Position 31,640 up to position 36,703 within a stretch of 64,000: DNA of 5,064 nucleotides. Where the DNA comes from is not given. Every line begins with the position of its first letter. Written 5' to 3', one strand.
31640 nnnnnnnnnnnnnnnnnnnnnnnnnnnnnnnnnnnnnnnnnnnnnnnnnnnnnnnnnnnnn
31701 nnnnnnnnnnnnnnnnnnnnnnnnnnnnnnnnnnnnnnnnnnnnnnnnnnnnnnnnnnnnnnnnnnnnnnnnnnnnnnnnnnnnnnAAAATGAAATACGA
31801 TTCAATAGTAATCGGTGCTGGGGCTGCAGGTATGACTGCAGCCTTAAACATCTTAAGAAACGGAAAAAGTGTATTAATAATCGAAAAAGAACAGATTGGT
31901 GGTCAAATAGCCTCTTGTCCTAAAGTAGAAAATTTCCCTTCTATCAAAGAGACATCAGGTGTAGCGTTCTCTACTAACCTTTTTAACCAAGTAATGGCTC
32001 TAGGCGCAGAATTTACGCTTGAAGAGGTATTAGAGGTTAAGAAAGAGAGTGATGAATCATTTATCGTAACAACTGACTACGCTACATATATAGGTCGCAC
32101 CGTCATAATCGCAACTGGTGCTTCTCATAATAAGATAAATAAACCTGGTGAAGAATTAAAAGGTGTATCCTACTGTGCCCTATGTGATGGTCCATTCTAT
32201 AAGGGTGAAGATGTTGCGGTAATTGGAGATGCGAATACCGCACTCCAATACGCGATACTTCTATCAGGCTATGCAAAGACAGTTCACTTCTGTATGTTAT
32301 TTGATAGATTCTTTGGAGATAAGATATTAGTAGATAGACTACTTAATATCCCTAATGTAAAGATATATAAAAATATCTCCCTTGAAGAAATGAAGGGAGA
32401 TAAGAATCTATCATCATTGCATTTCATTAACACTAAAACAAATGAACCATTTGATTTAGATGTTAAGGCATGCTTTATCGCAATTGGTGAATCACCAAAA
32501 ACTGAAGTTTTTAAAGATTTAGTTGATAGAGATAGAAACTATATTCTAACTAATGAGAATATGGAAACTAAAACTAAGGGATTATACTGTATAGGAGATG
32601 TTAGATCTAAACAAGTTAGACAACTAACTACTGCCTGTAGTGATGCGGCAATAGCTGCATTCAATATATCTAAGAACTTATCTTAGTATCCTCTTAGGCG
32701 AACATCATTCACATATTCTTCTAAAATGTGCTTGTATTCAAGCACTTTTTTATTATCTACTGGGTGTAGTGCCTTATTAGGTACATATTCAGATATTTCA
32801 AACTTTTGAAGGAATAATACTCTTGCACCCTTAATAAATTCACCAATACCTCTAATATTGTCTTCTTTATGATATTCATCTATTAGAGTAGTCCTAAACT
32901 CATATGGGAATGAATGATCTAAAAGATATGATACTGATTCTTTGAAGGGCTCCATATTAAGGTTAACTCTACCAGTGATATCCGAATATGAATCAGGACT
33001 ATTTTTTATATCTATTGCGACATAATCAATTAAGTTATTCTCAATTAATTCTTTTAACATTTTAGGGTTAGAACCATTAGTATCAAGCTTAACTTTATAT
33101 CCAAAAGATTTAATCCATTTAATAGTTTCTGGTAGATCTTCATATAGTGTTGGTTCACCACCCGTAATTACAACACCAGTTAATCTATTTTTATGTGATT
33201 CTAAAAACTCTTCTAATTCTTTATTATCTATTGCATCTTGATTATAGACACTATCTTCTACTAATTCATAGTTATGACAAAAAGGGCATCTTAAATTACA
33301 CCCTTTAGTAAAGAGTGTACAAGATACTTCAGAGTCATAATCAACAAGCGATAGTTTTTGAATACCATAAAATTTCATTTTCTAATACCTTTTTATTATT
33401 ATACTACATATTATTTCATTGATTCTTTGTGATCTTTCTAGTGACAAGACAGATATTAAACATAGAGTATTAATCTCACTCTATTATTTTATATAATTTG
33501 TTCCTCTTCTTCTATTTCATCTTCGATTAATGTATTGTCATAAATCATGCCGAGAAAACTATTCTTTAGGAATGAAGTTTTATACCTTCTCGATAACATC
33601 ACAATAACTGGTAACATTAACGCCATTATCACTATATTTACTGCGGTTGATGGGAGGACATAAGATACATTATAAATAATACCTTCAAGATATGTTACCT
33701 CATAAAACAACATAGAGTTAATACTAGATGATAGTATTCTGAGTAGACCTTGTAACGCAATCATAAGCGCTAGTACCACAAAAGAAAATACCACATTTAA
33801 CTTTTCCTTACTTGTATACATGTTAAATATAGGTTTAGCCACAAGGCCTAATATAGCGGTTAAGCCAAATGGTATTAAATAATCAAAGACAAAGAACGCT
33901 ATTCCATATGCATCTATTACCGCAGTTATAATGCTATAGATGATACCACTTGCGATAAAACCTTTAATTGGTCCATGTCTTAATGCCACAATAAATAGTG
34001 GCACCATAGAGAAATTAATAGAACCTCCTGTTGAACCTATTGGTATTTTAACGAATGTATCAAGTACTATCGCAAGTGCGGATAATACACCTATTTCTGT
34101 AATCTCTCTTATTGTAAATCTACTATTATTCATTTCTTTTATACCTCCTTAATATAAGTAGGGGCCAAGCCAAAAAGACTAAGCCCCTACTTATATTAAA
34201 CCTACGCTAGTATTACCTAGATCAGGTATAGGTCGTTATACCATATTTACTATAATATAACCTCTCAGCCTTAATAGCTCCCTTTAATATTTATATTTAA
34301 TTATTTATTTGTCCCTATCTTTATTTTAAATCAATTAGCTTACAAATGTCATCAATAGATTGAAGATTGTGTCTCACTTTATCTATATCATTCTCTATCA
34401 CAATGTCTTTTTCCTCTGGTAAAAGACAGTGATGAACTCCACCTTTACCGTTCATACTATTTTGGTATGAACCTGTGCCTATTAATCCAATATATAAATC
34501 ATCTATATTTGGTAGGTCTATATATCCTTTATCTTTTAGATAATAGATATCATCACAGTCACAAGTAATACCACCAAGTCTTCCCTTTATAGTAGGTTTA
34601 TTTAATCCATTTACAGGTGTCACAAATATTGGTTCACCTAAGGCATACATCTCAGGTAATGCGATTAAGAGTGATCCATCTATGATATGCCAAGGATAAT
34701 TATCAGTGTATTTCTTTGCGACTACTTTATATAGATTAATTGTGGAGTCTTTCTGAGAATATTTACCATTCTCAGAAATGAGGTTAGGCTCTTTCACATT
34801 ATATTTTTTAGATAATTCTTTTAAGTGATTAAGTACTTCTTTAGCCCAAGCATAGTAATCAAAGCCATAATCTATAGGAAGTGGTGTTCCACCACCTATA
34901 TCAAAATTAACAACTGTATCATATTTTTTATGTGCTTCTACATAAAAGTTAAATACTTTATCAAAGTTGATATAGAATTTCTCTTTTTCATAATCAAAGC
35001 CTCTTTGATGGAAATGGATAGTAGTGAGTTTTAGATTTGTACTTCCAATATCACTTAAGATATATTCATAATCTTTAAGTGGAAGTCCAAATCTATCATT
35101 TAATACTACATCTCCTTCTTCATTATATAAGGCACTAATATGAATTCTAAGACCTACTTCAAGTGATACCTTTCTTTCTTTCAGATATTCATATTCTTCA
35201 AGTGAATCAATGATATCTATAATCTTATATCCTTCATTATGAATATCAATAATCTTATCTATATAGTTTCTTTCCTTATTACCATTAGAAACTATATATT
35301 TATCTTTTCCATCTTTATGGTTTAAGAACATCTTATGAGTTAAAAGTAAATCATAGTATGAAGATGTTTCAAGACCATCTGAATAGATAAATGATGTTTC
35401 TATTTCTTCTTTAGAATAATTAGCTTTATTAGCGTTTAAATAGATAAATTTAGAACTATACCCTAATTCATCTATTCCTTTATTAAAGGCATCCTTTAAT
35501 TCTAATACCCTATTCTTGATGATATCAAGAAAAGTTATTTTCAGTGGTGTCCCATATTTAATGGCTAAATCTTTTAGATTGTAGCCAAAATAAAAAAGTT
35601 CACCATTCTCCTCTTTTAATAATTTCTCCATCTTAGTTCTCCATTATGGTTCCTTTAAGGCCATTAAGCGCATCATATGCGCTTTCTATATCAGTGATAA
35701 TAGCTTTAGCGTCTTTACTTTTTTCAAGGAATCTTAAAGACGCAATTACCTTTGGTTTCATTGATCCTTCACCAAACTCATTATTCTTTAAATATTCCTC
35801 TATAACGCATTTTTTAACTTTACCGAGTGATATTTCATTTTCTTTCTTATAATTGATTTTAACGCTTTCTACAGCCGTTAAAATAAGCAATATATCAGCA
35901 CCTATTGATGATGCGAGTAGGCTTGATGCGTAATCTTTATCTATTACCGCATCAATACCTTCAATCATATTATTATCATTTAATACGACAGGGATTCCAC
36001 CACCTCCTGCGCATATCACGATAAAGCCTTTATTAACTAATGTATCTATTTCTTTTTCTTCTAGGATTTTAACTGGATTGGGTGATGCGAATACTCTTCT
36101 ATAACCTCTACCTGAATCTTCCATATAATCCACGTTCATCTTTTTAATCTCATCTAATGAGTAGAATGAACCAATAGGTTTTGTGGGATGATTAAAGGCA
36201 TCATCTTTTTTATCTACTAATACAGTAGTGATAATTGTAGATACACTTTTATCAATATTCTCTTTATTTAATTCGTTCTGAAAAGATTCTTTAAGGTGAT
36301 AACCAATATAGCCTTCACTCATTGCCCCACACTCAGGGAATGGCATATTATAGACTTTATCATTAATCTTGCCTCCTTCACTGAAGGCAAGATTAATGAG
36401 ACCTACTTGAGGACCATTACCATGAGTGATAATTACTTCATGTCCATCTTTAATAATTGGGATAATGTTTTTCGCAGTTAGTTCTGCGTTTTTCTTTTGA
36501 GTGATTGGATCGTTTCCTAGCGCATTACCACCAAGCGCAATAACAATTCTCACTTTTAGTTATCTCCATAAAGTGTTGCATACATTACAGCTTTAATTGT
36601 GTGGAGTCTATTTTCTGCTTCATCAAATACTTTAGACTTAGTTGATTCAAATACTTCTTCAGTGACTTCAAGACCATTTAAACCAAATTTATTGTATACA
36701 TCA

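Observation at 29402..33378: Class III ribonucleotide reductase fused to a CxxC redoxin domain, paired with a TrxR-like flavoprotein that has lost its NADPH site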

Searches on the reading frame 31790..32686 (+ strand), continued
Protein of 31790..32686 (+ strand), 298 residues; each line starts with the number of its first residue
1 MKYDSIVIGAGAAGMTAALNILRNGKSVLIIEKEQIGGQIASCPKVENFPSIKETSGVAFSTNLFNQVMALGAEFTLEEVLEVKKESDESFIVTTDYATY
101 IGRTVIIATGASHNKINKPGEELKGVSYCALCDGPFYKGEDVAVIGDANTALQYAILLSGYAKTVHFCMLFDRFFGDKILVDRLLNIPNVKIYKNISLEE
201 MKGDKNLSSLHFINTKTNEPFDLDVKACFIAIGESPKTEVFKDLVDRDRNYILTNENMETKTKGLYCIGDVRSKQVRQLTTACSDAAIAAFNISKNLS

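Call 47: fold_search(model_id=the predicted structure, library=pdb)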
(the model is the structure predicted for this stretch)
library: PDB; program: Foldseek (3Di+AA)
matches with E <= 10: 1992; with E <= 0.001: 1147
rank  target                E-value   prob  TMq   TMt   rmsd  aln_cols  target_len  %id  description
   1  7jyp                  9.2e-38  1.00  0.86  0.84   2.9       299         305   35  Structure of thioredoxin reductase from the thermophilic eubacterium Thermosipho africanus TCF52B (released 2021-10-06)
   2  7aaw_B                2.8e-37  1.00  0.83  0.80   3.5       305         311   34  Thioredoxin Reductase from Bacillus cereus (released 2021-09-15)
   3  5uwy                  3.3e-37  1.00  0.84  0.82   3.3       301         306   36  The crystal structure of thioredoxin reductase from Streptococcus pyogenes MGAS5005 (released 2017-03-15)
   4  5mh4                  6.6e-37  1.00  0.78  0.77   4.0       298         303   32  Crystal Structure of Lactococcus lactis Thioredoxin Reductase (FR conformation) (released 2017-04-12)
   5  7aaw_A                3.5e-36  1.00  0.84  0.80   3.3       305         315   34  Thioredoxin Reductase from Bacillus cereus (released 2021-09-15)
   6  2q7v_B                7.5e-36  1.00  0.84  0.81   3.4       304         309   35  Crystal Structure of Deinococcus Radiodurans Thioredoxin Reductase (released 2008-07-08)
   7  4gcm_B                1.6e-35  1.00  0.86  0.83   2.9       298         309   34  Crystal structure of a thioredoxine reductase (trxB) from Staphylococcus aureus subsp. aureus Mu50 at 1.80 A resolutio (released 2012-08-29)
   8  4gcm_A                2.0e-35  1.00  0.84  0.82   3.1       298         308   34  Crystal structure of a thioredoxine reductase (trxB) from Staphylococcus aureus subsp. aureus Mu50 at 1.80 A resolutio (released 2012-08-29)
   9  5mjk_A                5.0e-35  1.00  0.81  0.80   3.6       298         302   32  Crystal Structure of Lactococcus lactis Thioredoxin Reductase (FO conformation) (released 2017-04-12)
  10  2q7v_A                6.7e-35  1.00  0.82  0.79   3.7       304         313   35  Crystal Structure of Deinococcus Radiodurans Thioredoxin Reductase (released 2008-07-08)
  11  9xub_A                8.1e-34  1.00  0.83  0.81   3.5       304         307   30  Crystal Structure of Thioredoxin reductase from Mycobacterium tuberculosis. (released 2026-02-04)
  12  5vt3_A                1.1e-33  1.00  0.76  0.73   4.6       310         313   32  High resolution structure of thioredoxin-disulfide reductase from Vibrio vulnificus CMCP6 in complex with NADP and FAD (released 2017-05-31)
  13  5u63_B                2.6e-33  1.00  0.76  0.72   4.4       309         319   31  Crystal structure of putative thioredoxin reductase from Haemophilus influenzae (released 2016-12-21)
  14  3f8p_A                3.7e-33  1.00  0.85  0.83   2.8       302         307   31  Structure of Sulfolobus solfataricus TrxR-B3 (released 2009-01-13)
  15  3f8p_C                4.3e-33  1.00  0.87  0.84   2.6       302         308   31  Structure of Sulfolobus solfataricus TrxR-B3 (released 2009-01-13)
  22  3f8p_D                7.3e-33  1.00  0.86  0.83   2.9       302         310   31  Structure of Sulfolobus solfataricus TrxR-B3 (released 2009-01-13)
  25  3f8p_B                1.6e-32  1.00  0.86  0.84   2.6       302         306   31  Structure of Sulfolobus solfataricus TrxR-B3 (released 2009-01-13)
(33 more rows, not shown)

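Call 56: find_encoding_contigs(protein=P0176, flank=4000, max_places=2)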
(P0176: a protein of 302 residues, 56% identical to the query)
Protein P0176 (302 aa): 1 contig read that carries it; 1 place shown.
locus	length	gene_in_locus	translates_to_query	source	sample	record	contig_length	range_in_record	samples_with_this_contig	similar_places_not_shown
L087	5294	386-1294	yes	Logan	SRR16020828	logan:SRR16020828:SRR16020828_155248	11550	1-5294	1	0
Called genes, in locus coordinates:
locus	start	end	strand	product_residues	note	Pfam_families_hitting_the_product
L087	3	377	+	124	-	?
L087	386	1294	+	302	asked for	PF00070:Pyr_redox (faint), PF00890:FAD_binding_2 (weak), PF01266:DAO (weak), PF03486:HI0933_like (weak), PF07992:Pyr_redox_2, PF12831:FAD_oxidored (weak), PF13450:NAD_binding_8 (weak), PF13738:Pyr_redox_3, +2 more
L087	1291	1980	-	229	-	PF04055:Radical_SAM, PF13353:Fer4_12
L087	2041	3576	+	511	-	-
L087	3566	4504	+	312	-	-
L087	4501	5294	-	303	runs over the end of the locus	PF14305:ATPgrasp_TupA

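Call 57: find_encoding_contigs(protein=P0194, flank=4000, max_places=2)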
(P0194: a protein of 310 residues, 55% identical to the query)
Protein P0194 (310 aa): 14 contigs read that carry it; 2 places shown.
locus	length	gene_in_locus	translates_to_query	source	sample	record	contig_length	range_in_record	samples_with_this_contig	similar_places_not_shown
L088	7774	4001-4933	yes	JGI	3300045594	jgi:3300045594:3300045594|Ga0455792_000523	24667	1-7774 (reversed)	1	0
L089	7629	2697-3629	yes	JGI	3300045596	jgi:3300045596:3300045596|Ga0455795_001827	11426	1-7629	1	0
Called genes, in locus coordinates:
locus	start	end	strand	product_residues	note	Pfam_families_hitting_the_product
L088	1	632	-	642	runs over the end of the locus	PF02518:HATPase_c (weak), PF13589:HATPase_c_3, PF00183:HSP90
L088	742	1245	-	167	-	PF01381:HTH_3 (weak), PF18765:Polbeta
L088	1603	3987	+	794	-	PF03477:ATP-cone, PF13597:NRDD, PF00462:Glutaredoxin (weak)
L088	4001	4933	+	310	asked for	PF00890:FAD_binding_2, PF01266:DAO (faint), PF01494:FAD_binding_3 (weak), PF03486:HI0933_like (faint), PF07992:Pyr_redox_2, PF12831:FAD_oxidored (weak), PF13450:NAD_binding_8 (weak), PF13738:Pyr_redox_3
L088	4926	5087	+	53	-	-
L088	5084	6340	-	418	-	PF07690:MFS_1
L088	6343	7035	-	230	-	PF04055:Radical_SAM, PF13353:Fer4_12 (weak)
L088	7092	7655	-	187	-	PF13302:Acetyltransf_3, PF00583:Acetyltransf_1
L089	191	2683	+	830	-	PF03477:ATP-cone, PF13597:NRDD, PF00462:Glutaredoxin (weak)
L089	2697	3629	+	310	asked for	PF00890:FAD_binding_2, PF01266:DAO (faint), PF01494:FAD_binding_3 (weak), PF03486:HI0933_like (faint), PF07992:Pyr_redox_2, PF12831:FAD_oxidored (weak), PF13450:NAD_binding_8 (weak), PF13738:Pyr_redox_3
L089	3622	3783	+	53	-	-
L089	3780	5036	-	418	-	PF07690:MFS_1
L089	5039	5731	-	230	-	PF04055:Radical_SAM, PF13353:Fer4_12 (weak)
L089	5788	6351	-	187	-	PF13302:Acetyltransf_3, PF00583:Acetyltransf_1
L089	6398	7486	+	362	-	PF11187:Mbeg1-like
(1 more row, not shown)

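Call 58: find_encoding_contigs(protein=P0212, flank=4000, max_places=2)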
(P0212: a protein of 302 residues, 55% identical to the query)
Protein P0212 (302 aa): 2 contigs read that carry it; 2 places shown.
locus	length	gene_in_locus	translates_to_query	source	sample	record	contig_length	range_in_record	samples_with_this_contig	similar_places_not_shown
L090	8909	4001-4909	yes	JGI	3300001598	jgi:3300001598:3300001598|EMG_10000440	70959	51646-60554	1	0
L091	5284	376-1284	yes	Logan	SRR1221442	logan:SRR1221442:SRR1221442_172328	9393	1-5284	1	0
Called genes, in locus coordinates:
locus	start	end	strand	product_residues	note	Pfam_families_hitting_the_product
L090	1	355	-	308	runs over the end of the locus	PF01156:IU_nuc_hydro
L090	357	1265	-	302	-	PF04227:Indigoidine_A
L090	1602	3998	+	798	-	PF03477:ATP-cone, PF13597:NRDD, PF00462:Glutaredoxin (weak)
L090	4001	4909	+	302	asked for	PF00070:Pyr_redox (faint), PF00890:FAD_binding_2 (weak), PF01266:DAO (weak), PF03486:HI0933_like (faint), PF07992:Pyr_redox_2, PF12831:FAD_oxidored (weak), PF13450:NAD_binding_8 (faint), PF13738:Pyr_redox_3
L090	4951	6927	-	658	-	PF08757:CotH, PF09479:Flg_new (weak)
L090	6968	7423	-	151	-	-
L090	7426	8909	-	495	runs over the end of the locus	PF02836:Glyco_hydro_2_C, PF02929:Bgal_small_N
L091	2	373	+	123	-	?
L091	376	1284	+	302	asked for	PF00070:Pyr_redox (faint), PF00890:FAD_binding_2 (weak), PF01266:DAO (weak), PF03486:HI0933_like (faint), PF07992:Pyr_redox_2, PF12831:FAD_oxidored (weak), PF13450:NAD_binding_8 (faint), PF13738:Pyr_redox_3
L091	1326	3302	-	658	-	PF08757:CotH, PF09479:Flg_new (weak)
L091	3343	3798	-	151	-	-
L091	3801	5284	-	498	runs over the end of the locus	PF02836:Glyco_hydro_2_C, PF02929:Bgal_small_N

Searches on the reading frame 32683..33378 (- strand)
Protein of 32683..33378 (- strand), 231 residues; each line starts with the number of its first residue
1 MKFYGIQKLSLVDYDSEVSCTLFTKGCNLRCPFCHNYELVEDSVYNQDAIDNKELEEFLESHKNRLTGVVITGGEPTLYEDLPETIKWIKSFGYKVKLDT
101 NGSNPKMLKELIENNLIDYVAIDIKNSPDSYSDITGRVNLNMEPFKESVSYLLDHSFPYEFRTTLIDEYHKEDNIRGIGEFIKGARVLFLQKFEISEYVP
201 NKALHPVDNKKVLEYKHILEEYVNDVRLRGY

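Call 3: search_protein_families(library=pfam, proteins=[window:32683-33378:-], max_evalue=0.01)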
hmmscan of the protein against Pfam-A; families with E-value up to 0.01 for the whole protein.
window:32683-33378:- (231 aa): 2 families
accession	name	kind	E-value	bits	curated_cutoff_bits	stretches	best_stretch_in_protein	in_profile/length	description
PF04055.27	Radical_SAM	-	5.1e-21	76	29.5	1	23-172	3-157/166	Radical SAM superfamily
PF13353.11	Fer4_12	-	9.5e-10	39.3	22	1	19-121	7-110/137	4Fe-4S single cluster domain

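Call 4: search_protein_families(library=ncbifam, proteins=[window:32683-33378:-], max_evalue=0.01)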
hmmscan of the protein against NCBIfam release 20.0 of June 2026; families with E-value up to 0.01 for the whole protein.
window:32683-33378:- (231 aa): 61 families (the best 25 are shown)
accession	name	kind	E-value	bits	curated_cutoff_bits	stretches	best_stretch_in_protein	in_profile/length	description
TIGR02495.1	NrdG2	equivalog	6e-59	198.6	131.15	1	3-193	2-192/193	anaerobic ribonucleoside-triphosphate reductase activating protein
TIGR02493.1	PFLA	equivalog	1.2e-15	57.5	231.75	1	21-187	19-188/235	pyruvate formate-lyase-activating protein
TIGR04041.1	activase_YjjW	hypoth_equivalog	2.3e-15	56.8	250.2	1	51-186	94-228/276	YjjW family glycine radical enzyme activase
TIGR03972.1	rSAM_TYW1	equivalog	1.6e-13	50.4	317.95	1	57-189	112-242/297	4-demethylwyosine synthase TYW1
TIGR02668.1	moaA_archaeal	equivalog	1.8e-13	50.1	325.25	1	23-221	16-209/303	GTP 3',8-cyclase MoaA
TIGR02494.1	PFLE_PFLC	subfamily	3.8e-13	49.3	174.35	2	4-40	2-37/293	glycyl-radical enzyme activating protein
TIGR02666.1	moaA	equivalog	9.3e-13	47.8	284.05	1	24-123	17-121/336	GTP 3',8-cyclase MoaA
NF045702.1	rSAM_GDGT_ether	equivalog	1.6e-12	46.9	450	1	23-105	92-176/486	tetraether lipid synthase Tes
NF001199.0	PRK00164.2-1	equivalog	3.7e-12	46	231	1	24-185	19-178/308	GTP 3',8-cyclase MoaA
NF038283.1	viperin_w_prok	equivalog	7.3e-12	45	180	1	23-145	8-135/281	viperin family antiviral radical SAM protein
TIGR03963.1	rSAM_QueE_Clost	equivalog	1.4e-11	44.5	260.1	1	24-153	26-151/219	putative 7-carboxy-7-deazaguanine synthase QueE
TIGR04317.1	W_rSAM_matur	equivalog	1.8e-11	43.7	380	1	24-202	11-188/349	tungsten cofactor oxidoreductase radical SAM maturase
NF043069.1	T4HPD_activ_SAM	equivalog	3.4e-10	39.8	425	2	5-38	6-38/299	trans-4-hydroxy-L-proline dehydratase activase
NF045646.2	rSAM_Se_TrsS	equivalog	4.9e-10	38.5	490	1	23-103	92-171/441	radical SAM (seleno)protein TrsS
TIGR02826.1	RNR_activ_nrdG3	equivalog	1.5e-09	37.9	151.7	1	13-98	11-94/148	anaerobic ribonucleoside-triphosphate reductase activating protein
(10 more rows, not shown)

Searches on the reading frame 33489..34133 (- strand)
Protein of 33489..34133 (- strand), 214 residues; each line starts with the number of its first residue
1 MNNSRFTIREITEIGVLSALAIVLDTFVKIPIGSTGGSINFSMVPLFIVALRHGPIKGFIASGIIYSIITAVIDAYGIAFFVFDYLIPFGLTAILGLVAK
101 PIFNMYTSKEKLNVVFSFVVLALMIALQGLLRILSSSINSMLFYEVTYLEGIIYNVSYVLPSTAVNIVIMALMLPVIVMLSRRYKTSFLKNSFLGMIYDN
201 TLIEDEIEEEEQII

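Call 3: search_protein_families(library=pfam, proteins=[window:33489-34133:-], max_evalue=0.01)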
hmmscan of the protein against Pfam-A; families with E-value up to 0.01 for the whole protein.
window:33489-34133:- (214 aa): 3 families
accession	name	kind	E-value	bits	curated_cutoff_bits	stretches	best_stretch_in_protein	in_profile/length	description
PF09515.15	Thia_YuaJ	-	4.8e-18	66.3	25.8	1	11-174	1-169/177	Thiamine transporter protein (Thia_YuaJ)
PF07155.17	ECF-ribofla_trS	-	4.3e-13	50.1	26.7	1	6-175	2-164/172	ECF-type riboflavin transporter, S component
PF12822.12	ECF_trnsprt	-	1.4e-10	41.8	30.7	1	9-178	1-169/169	ECF transporter, substrate-specific component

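Call 4: search_protein_families(library=ncbifam, proteins=[window:33489-34133:-], max_evalue=0.01)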
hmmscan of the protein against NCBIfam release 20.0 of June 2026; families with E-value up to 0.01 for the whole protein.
window:33489-34133:- (214 aa): 3 families
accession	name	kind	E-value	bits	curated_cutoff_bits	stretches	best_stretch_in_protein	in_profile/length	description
TIGR02357.1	ECF_ThiT_YuaJ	equivalog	1.7e-14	54.2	108.45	1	9-177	2-176/183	energy-coupled thiamine transporter ThiT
TIGR04518.1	ECF_S_folT_fam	subfamily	1.1e-06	28.6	60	1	6-176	2-160/163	folate family ECF transporter S component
NF010182.0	PRK13661.1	equivalog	0.00016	21.5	99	1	4-180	3-172/183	ECF-type riboflavin transporter substrate-binding protein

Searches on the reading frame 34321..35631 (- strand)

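Call 88: search_protein_families(library=pfam, proteins=[window:34321-35631:-], max_evalue=0.001)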
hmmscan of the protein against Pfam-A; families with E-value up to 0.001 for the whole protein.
window:34321-35631:- (436 aa): 1 family
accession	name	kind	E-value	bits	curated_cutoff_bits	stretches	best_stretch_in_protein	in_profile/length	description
PF02784.22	Orn_Arg_deC_N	-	1.7e-10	41.1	23.4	1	109-291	61-244/247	Pyridoxal-dependent decarboxylase, pyridoxal binding domain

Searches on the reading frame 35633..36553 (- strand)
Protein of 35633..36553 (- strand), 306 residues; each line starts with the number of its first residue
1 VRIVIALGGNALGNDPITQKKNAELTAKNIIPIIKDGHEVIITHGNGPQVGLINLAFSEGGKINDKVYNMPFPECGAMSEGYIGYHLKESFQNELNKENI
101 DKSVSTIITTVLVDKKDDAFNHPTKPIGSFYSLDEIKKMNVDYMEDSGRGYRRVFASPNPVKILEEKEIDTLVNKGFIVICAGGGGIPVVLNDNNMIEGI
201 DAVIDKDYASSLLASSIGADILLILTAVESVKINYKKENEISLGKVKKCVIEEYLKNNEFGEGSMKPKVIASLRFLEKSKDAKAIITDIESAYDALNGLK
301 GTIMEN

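Call 88: search_protein_families(library=pfam, proteins=[window:35633-36553:-], max_evalue=0.001)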
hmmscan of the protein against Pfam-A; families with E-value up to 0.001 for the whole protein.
window:35633-36553:- (306 aa): 1 family
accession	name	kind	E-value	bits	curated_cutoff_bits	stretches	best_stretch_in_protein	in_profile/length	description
PF00696.33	AA_kinase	-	3e-23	83.2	24.9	1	1-287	1-233/234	Amino acid kinase family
